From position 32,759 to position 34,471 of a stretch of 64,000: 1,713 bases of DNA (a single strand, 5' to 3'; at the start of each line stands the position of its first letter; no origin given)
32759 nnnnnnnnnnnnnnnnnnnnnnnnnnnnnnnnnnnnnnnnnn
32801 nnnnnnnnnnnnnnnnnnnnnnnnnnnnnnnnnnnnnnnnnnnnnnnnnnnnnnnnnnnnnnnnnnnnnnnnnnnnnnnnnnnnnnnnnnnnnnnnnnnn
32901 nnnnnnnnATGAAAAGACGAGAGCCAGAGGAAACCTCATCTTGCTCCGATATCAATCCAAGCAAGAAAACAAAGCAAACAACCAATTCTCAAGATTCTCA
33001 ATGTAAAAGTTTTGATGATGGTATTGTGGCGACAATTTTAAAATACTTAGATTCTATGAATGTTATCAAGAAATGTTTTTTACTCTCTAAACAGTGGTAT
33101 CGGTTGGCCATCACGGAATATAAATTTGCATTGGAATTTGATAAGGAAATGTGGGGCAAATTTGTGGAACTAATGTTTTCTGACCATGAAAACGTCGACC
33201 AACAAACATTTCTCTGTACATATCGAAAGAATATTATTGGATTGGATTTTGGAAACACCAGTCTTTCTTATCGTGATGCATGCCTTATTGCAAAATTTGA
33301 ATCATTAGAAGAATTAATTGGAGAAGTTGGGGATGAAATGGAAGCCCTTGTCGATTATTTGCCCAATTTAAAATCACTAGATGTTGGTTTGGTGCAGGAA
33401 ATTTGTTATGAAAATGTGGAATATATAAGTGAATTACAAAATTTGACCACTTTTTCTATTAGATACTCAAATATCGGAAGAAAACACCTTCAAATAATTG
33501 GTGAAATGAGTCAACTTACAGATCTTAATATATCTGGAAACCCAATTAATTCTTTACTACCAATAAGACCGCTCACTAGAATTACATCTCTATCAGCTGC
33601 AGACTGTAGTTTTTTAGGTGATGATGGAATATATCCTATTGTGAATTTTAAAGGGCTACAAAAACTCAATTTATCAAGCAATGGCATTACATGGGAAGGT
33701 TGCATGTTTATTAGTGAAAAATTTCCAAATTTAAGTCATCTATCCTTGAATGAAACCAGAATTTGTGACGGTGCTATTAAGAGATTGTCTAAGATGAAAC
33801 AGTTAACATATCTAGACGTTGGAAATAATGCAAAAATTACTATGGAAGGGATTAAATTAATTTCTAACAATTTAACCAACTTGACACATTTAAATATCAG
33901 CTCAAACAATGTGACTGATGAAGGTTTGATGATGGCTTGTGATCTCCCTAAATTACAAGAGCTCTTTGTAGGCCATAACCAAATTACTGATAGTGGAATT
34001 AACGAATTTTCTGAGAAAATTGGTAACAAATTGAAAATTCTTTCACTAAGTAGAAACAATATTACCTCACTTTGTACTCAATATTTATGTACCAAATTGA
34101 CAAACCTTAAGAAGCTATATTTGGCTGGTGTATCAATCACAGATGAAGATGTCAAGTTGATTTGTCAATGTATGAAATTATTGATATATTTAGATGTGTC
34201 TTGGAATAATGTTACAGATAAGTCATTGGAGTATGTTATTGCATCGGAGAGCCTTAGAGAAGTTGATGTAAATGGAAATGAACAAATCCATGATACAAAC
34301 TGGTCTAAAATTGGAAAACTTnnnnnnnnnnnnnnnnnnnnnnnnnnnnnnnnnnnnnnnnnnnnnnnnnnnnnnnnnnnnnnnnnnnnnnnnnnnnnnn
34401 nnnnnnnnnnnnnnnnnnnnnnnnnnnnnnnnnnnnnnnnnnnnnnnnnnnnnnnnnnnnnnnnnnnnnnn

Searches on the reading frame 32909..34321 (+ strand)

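Call 50: search_protein_families(library=pfam, proteins=[window:32909-34321:+], max_evalue=0.0001)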
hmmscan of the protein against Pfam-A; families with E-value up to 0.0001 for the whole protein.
window:32909-34321:+ (471 aa): 7 families
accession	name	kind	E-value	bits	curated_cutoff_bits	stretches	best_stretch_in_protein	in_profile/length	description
PF13516.12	LRR_6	-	1e-24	85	23.4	1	322-341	2-21/24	Leucine Rich repeat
PF12799.13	LRR_4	-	2.2e-23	82.2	27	1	323-361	1-38/44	Leucine Rich repeats (2 copies)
PF13855.12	LRR_8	-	9.2e-15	54.6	27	1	298-359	2-61/61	Leucine rich repeat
PF23598.1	LRR_14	-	1e-12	47.9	40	1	244-438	66-254/353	Leucine-rich repeat region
PF00560.39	LRR_1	-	6.9e-11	40.5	20.6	0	374-389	1-16/23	Leucine Rich Repeat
PF25013.1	LRR_Zer-1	-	1.7e-10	41.6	27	1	246-380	6-134/137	Zer-1-like, Leucine-rich repeats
PF24758.1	LRR_At5g56370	-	5.2e-07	30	27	0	246-381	35-165/227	FBD-associated F-box protein At5g56370, LRR repeats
